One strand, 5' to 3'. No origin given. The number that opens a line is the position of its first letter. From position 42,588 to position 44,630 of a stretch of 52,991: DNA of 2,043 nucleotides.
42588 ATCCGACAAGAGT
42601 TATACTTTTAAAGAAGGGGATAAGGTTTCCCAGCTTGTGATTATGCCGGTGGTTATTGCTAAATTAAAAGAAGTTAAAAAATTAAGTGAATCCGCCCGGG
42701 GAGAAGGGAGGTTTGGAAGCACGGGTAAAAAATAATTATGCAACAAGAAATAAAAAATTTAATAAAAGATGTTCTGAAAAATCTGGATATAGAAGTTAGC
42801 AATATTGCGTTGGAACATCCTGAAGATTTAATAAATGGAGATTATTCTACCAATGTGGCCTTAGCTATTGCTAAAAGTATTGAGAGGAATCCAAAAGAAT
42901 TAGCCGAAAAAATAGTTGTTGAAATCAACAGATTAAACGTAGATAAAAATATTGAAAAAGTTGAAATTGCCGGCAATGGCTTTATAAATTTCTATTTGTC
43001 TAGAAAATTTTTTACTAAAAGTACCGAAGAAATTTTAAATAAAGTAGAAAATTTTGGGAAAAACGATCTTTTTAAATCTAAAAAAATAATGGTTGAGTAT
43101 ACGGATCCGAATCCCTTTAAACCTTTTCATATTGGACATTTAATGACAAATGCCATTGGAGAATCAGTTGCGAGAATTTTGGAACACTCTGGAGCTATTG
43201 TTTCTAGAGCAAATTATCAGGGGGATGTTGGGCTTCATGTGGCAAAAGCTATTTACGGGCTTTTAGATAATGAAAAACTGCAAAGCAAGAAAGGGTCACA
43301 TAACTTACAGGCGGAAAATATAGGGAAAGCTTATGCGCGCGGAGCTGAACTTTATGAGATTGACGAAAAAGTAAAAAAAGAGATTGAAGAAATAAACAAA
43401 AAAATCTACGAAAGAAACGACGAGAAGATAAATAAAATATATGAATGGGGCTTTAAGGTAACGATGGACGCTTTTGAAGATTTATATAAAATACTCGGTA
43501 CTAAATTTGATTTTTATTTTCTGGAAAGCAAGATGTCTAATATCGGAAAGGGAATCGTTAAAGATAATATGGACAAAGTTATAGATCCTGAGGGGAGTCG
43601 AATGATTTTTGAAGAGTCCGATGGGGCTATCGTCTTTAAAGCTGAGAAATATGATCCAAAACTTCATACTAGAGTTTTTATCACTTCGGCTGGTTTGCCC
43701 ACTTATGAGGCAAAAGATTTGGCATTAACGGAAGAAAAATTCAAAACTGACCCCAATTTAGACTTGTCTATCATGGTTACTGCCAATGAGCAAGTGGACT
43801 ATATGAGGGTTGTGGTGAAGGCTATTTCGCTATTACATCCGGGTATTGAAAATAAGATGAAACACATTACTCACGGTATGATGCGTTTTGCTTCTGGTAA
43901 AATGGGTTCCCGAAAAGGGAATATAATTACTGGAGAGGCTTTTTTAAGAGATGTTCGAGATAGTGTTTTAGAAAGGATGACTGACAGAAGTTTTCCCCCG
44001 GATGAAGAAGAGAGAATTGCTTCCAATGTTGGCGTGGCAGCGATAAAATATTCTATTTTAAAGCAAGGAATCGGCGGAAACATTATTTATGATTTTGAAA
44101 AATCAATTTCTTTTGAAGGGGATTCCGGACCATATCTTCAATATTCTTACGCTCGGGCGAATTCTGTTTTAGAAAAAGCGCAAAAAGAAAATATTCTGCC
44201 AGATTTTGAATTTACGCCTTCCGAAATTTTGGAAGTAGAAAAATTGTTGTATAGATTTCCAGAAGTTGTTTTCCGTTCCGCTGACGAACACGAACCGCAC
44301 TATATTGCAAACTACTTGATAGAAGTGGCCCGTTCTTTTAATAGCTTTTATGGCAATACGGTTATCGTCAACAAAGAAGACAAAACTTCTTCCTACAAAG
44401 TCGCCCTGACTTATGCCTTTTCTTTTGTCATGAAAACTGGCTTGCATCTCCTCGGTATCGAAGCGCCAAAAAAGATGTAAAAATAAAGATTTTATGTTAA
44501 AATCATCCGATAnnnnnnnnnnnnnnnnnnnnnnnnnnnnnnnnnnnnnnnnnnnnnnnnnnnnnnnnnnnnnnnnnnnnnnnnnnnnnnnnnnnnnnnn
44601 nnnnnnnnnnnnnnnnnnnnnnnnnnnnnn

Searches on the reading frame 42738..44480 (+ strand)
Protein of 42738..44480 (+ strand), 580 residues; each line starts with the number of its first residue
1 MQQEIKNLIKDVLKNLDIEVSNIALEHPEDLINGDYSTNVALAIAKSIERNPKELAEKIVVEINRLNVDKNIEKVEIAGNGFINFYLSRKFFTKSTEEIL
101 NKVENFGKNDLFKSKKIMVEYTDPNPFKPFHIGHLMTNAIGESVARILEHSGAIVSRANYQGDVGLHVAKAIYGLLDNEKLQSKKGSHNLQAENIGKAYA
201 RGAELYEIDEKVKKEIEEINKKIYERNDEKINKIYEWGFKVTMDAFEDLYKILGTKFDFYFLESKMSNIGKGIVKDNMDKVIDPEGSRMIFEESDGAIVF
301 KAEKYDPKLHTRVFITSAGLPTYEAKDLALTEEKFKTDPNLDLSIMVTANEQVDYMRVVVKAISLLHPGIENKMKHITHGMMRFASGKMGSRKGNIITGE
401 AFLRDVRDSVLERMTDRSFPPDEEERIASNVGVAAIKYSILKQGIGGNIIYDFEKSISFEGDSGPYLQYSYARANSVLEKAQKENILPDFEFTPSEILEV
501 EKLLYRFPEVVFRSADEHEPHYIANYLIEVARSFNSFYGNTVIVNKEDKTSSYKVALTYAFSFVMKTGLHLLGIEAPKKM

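Call 55: search_protein_families(library=pfam, proteins=[window:42738-44480:+], max_evalue=0.00001)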
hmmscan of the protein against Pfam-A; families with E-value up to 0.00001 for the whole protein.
window:42738-44480:+ (580 aa): 3 families
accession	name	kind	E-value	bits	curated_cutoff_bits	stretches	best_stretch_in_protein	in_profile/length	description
PF00750.26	tRNA-synt_1d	-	1.6e-35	123.1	23.3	1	105-452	11-348/349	tRNA synthetases class I (R), catalytic domain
PF05746.21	DALR_1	-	3e-27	95.5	22.3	1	467-580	1-117/117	DALR anticodon binding domain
PF03485.21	Arg_tRNA_synt_N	-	1.2e-20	74.3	21.5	1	4-87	2-85/85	Arginyl tRNA synthetase N terminal domain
